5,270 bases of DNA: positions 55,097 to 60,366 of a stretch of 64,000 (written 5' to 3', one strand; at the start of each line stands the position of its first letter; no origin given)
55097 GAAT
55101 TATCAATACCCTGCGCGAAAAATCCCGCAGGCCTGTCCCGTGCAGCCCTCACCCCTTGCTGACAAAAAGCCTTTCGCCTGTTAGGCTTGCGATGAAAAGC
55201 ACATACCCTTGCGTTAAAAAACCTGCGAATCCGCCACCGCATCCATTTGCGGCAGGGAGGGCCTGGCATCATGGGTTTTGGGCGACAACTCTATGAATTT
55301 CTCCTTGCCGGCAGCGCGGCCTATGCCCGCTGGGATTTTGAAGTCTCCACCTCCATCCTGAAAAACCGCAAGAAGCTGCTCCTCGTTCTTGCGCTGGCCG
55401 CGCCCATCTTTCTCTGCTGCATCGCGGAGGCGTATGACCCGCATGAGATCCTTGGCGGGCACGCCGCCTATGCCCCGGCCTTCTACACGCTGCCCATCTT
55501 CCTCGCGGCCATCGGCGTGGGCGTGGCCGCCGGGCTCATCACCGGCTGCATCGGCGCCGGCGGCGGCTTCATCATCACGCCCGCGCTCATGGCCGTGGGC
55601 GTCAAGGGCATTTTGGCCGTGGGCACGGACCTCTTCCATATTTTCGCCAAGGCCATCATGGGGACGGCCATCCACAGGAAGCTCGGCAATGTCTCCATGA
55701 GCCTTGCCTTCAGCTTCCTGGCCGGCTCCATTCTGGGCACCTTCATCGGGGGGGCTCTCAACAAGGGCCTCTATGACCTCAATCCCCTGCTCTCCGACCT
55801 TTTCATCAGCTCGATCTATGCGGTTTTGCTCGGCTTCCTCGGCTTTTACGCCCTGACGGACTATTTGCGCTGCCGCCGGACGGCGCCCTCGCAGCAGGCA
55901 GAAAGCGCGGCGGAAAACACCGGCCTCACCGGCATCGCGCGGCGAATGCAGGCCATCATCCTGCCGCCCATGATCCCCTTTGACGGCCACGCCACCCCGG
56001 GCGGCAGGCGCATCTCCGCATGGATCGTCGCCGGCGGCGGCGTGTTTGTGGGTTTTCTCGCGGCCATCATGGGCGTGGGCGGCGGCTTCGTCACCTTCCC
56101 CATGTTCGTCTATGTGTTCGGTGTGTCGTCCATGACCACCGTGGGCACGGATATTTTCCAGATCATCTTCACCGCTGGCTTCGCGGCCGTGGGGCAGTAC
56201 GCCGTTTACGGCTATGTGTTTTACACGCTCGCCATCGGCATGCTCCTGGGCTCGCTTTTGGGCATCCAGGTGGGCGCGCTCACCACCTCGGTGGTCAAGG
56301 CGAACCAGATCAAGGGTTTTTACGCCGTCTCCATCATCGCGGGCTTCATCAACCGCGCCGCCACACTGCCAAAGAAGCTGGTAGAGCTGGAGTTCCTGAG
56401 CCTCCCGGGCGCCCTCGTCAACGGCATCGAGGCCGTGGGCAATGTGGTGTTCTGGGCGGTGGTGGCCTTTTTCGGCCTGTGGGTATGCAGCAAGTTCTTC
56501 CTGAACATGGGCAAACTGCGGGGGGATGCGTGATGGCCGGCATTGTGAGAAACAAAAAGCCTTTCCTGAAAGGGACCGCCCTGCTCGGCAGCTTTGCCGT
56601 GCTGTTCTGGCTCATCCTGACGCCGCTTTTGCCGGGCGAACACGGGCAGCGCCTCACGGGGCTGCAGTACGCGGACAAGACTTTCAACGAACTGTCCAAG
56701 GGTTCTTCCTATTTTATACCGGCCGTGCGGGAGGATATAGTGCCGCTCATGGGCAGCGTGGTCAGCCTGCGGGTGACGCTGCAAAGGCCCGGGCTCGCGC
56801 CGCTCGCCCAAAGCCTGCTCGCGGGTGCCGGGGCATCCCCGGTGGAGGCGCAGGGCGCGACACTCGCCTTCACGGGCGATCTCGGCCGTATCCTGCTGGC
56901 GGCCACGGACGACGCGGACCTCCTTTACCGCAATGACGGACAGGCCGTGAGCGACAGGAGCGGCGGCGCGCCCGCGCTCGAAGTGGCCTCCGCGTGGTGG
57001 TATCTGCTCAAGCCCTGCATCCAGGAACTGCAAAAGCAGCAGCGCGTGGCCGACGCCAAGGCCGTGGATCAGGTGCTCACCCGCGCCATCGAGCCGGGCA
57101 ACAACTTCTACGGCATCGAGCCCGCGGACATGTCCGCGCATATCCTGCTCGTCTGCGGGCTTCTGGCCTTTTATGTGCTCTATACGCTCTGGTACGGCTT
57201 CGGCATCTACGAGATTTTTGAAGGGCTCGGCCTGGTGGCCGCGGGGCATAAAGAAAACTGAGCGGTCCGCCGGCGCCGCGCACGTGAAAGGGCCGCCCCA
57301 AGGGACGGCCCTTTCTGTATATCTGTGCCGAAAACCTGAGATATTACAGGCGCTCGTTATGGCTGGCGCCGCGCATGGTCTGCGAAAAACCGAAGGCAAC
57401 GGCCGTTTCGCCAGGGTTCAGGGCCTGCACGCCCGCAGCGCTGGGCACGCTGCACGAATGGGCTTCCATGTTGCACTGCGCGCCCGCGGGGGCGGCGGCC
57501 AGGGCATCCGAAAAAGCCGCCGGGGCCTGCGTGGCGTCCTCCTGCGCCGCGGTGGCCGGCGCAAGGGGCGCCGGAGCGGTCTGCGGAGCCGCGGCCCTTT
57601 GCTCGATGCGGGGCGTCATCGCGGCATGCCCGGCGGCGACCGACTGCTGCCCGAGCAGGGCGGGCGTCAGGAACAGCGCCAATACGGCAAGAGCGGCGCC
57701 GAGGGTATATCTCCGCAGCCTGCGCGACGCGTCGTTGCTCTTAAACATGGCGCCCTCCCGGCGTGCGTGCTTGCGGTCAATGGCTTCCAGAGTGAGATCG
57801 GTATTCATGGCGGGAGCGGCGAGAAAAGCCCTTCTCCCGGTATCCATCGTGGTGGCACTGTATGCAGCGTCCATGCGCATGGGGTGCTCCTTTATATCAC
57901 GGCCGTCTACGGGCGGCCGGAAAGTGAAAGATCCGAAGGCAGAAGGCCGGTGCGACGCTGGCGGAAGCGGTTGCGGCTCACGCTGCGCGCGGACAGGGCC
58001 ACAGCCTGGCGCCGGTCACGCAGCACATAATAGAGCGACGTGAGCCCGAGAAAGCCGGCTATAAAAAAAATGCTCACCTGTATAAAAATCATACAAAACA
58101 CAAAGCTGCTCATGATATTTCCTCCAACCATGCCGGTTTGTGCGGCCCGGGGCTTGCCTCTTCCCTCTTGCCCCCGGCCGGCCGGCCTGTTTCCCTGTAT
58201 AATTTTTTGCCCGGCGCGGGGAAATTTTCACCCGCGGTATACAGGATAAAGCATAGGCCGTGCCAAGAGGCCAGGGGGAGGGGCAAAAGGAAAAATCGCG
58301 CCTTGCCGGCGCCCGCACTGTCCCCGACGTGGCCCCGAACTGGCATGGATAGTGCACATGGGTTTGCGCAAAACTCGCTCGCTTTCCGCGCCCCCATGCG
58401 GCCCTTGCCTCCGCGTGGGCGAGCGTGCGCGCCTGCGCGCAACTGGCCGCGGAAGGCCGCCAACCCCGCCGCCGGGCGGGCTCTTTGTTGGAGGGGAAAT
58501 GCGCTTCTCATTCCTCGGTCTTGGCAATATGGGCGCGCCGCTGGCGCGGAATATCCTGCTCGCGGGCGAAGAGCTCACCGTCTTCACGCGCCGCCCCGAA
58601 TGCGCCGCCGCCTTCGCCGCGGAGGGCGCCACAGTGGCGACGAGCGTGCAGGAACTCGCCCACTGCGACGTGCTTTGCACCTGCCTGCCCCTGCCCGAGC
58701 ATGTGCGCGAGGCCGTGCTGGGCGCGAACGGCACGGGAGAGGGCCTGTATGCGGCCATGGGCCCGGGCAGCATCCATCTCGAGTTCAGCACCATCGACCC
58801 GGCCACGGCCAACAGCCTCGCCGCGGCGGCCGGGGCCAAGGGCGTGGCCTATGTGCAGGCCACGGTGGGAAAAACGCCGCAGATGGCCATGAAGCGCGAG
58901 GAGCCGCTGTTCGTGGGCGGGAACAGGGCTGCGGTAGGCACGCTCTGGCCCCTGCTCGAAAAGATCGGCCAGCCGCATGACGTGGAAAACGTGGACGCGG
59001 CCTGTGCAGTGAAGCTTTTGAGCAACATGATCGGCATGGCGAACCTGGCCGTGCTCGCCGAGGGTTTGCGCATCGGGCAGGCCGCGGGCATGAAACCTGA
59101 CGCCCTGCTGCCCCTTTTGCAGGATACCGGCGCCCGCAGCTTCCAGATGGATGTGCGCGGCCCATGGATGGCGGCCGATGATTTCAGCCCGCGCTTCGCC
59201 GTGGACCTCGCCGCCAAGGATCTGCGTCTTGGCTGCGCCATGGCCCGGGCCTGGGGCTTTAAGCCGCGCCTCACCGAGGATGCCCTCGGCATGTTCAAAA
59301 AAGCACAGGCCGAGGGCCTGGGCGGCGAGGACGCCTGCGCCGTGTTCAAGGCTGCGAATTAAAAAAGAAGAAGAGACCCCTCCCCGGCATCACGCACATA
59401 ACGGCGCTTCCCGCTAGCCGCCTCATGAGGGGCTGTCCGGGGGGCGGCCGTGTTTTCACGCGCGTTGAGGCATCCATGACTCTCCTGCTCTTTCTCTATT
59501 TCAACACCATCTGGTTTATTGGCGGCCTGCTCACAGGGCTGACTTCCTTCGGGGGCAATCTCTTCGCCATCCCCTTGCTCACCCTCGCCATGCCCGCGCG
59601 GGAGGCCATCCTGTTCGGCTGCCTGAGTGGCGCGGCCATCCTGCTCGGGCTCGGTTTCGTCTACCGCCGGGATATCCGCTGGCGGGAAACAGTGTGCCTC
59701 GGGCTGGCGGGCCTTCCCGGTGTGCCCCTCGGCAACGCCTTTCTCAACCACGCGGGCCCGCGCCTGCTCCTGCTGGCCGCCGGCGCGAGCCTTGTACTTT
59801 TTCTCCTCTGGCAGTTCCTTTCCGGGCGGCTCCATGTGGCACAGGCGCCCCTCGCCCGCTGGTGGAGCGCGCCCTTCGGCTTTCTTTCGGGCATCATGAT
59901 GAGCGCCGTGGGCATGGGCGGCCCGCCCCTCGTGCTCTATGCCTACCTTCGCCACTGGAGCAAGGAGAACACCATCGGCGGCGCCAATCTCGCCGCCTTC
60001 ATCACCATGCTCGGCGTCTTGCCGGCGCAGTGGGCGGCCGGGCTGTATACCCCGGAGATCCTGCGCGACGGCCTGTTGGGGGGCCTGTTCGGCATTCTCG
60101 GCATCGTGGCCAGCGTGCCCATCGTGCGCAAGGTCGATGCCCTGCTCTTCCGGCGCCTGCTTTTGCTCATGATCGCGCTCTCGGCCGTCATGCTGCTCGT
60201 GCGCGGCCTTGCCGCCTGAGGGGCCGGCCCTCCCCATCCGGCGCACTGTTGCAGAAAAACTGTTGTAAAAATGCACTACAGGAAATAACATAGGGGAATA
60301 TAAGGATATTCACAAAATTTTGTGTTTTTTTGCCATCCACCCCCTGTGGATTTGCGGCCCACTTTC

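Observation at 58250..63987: Sigma54-controlled glycyl-radical desulfonation region, probably for DHPS rather than isethionate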

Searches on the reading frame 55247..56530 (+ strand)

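Call 6: search_protein_families(library=ncbifam, proteins=[window:55247-56530:+])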
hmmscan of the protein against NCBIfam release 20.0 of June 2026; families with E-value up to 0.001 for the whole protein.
window:55247-56530:+ (428 aa): 0 families

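Call 29: search_protein_families(library=pfam, proteins=[window:55271-56530:+], max_evalue=0.01)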
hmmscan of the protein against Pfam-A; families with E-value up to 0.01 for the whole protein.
window:55271-56530:+ (420 aa): 1 family
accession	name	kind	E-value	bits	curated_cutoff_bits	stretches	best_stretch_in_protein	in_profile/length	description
PF01925.25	TauE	-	3.8e-38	131.9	32.6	1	81-359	2-234/237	Sulfite exporter TauE/SafE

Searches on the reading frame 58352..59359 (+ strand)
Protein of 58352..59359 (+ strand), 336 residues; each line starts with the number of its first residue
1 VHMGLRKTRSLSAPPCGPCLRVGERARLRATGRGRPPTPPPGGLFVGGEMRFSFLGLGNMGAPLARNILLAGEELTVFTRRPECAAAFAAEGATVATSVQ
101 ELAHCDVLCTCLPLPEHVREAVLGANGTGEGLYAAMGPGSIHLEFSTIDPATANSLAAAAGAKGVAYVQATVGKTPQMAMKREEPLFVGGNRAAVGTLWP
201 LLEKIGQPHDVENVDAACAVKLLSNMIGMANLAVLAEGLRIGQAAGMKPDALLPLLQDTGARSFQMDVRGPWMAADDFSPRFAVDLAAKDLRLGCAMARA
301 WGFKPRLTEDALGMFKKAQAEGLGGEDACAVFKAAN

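Call 6: search_protein_families(library=ncbifam, proteins=[window:58352-59359:+])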
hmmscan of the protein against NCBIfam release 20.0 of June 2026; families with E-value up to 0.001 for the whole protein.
window:58352-59359:+ (336 aa): 7 families
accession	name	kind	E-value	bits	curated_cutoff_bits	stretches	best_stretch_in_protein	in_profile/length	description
NF008592.0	PRK11559.1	equivalog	3.3e-39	134.9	397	1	50-332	3-283/296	2-hydroxy-3-oxopropionate reductase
TIGR01505.1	tartro_sem_red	equivalog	1e-38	133.3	340.75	1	52-334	2-282/291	2-hydroxy-3-oxopropionate reductase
NF012005.0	PRK15461.1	equivalog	7.4e-34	117.3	348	1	52-333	4-284/298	sulfolactaldehyde 3-reductase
NF043037.1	ThreonDh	equivalog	8.4e-32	110.8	350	1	52-334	5-286/297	L-threonate dehydrogenase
TIGR01692.1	HIBADH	equivalog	1.3e-31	110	291.6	1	54-333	1-285/288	3-hydroxyisobutyrate dehydrogenase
NF011633.0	PRK15059.1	equivalog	1.7e-18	66.8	451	1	50-334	1-282/292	2-hydroxy-3-oxopropionate reductase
NF007161.0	PRK09599.1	subfamily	1.9e-08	33.9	271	1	50-243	1-195/302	NADP-dependent phosphogluconate dehydrogenase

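Call 28: search_solved_structures(query=window:58499-59359:+, max_evalue=1e-10, show_alignments=2)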
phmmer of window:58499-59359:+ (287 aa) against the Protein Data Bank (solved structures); distinct sequences matched with E-value up to 1e-10: 26.
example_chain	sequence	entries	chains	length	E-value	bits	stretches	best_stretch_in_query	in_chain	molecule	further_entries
9k2j_A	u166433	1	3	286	1.7e-90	306.7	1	1-285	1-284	3-hydroxyisobutyrate dehydrogenase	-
1vpd_A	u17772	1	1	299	1.2e-36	130.1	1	1-281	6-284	TARTRONATE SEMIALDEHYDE REDUCTASE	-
3pef_A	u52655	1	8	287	1.6e-32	116.6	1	2-285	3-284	6-phosphogluconate dehydrogenase, NAD-binding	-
3cky_A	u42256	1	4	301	3.4e-32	115.5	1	2-285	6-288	2-hydroxymethyl glutarate dehydrogenase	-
3pdu_A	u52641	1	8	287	1.2e-28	103.8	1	3-285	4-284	3-hydroxyisobutyrate dehydrogenase family protein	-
2uyy_A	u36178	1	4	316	7.5e-28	101.2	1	2-285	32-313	N-PAC PROTEIN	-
5je8_A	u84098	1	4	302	8.3e-26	94.5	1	2-285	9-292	3-hydroxyisobutyrate dehydrogenase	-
6sm7_A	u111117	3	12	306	1.5e-25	93.6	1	3-284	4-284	3-sulfolactaldehyde reductase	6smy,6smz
3q3c_A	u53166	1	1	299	3.2e-25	92.6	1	3-282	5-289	Probable 3-hydroxyisobutyrate dehydrogenase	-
3obb_A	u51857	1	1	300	3.2e-25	92.6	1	3-282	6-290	Probable 3-hydroxyisobutyrate dehydrogenase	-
3g0o_A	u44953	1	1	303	5.6e-24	88.5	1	4-284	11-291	3-hydroxyisobutyrate dehydrogenase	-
3w6u_A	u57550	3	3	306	1.2e-23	87.4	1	1-276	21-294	6-phosphogluconate dehydrogenase, NAD-binding protein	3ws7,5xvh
4dll_A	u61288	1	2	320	2.1e-23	86.6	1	2-274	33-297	2-hydroxy-3-oxopropionate reductase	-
3w6z_A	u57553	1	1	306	8e-23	84.7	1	1-276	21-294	6-phosphogluconate dehydrogenase, NAD-binding protein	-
3doj_A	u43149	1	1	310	2.6e-20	76.5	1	1-285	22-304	Dehydrogenase-like protein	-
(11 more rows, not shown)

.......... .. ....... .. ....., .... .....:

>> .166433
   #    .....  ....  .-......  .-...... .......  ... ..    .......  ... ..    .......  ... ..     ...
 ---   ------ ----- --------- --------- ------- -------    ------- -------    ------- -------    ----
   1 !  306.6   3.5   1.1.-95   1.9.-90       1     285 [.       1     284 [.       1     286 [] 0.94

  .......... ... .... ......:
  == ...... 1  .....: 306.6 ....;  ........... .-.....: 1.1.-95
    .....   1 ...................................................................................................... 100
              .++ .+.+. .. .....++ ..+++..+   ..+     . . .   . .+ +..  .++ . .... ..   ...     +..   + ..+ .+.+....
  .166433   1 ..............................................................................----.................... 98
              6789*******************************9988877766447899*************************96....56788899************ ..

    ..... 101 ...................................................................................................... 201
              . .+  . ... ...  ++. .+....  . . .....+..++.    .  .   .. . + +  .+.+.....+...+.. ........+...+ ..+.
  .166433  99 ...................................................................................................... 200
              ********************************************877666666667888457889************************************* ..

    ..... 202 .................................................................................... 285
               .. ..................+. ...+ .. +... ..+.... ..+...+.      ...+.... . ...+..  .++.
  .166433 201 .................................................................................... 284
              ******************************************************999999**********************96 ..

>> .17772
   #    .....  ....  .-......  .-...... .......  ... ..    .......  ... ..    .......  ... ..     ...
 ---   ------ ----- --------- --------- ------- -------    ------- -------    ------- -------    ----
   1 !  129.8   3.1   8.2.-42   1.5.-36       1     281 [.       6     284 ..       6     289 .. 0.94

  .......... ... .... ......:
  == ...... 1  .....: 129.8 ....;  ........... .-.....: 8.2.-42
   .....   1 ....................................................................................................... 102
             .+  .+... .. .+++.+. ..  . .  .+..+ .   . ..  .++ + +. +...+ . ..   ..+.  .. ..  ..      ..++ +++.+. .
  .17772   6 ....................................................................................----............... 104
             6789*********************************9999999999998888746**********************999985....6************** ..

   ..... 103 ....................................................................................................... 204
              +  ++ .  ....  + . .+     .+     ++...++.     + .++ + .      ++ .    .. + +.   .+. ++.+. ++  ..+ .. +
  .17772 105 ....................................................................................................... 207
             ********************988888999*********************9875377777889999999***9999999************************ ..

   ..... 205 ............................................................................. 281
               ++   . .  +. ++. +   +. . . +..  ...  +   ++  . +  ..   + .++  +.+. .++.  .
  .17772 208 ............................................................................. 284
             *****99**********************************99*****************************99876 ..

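Call 29: search_protein_families(library=pfam, proteins=[window:58499-59359:+], max_evalue=0.01)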
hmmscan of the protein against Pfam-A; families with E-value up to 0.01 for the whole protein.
window:58499-59359:+ (287 aa): 4 families
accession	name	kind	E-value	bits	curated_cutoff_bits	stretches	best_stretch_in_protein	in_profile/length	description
PF03446.21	NAD_binding_2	-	8.3e-28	97.9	21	1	3-158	2-154/161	NAD binding domain of 6-phosphogluconate dehydrogenase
PF14833.11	NAD_binding_11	-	2.3e-21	76.7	30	1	168-284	3-120/122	NAD-binding of NADP-dependent 3-hydroxyisobutyrate dehydrogenase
PF03807.23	F420_oxidored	-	3.8e-07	31.1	21.6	1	3-66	2-70/94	NADP oxidoreductase coenzyme F420-dependent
PF02826.25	2-Hacid_dh_C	-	0.0026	17.6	25.1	1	4-71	40-107/178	D-isomer specific 2-hydroxyacid dehydrogenase, NAD binding domain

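Call 40: find_homologous_proteins(query=window:58499-59359:+, max_evalue=1e-30)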
Query window:58499-59359:+ (287 aa): 298 proteins with E <= 1e-30 among 8000 candidates; the best 120 are listed.
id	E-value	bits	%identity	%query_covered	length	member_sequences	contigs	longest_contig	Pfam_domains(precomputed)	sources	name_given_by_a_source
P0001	2.1e-176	603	97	100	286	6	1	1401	PF03446.22,PF03807.24,PF14833.12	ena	-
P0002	2.4e-166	570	93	99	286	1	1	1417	PF03446.22,PF03807.24,PF14833.12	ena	-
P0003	2.8e-159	547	88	100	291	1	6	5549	PF03446.22,PF03807.24,PF14833.12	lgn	-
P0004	9.7e-155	532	86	100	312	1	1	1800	PF03446.22,PF03807.24,PF14833.12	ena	-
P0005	8.8e-151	519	84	100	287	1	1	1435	PF03446.22,PF03807.24,PF14833.12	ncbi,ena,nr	ncbi:MAG: NAD(P)-dependent oxidoreductase [Desulfovibrio sp.]|nr:NAD(P)-dependent oxidoreductase [De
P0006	9.7e-141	486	80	99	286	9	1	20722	PF03446.22,PF03807.24,PF14833.12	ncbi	-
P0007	1.4e-140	486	79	99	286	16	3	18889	PF03446.22,PF03807.24,PF14833.12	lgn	-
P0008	3.1e-140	485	80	99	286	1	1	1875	PF03446.22,PF03807.24,PF14833.12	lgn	-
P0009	1.3e-138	479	77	100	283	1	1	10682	PF03446.22,PF03807.24,PF14833.12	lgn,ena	-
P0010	1.1e-137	476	78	99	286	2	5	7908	PF03446.22,PF03807.24,PF14833.12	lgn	-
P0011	5.7e-121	422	69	99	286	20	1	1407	PF03446.22,PF02826.26,PF03807.24,PF14833.12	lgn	-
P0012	6.0e-118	412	67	99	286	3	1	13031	PF03446.22,PF03807.24,PF14833.12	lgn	-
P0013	3.0e-116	406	65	99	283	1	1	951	PF03446.22,PF02826.26,PF03807.24,PF14833.12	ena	-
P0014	6.7e-115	402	66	99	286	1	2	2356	PF03446.22,PF03807.24,PF14833.12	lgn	-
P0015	6.2e-113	395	66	99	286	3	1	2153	PF03446.22,PF02826.26,PF03807.24,PF14833.12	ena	-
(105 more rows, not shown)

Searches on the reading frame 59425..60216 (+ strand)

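Call 6: search_protein_families(library=ncbifam, proteins=[window:59425-60216:+])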
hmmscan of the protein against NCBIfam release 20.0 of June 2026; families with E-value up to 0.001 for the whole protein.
window:59425-60216:+ (264 aa): 0 families

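Call 29: search_protein_families(library=pfam, proteins=[window:59476-60216:+], max_evalue=0.01)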
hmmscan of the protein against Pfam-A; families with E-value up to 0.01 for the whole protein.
window:59476-60216:+ (247 aa): 1 family
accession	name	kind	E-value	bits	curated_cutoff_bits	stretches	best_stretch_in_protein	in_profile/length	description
PF01925.25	TauE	-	5.6e-23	82.3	32.6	1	12-239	4-236/237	Sulfite exporter TauE/SafE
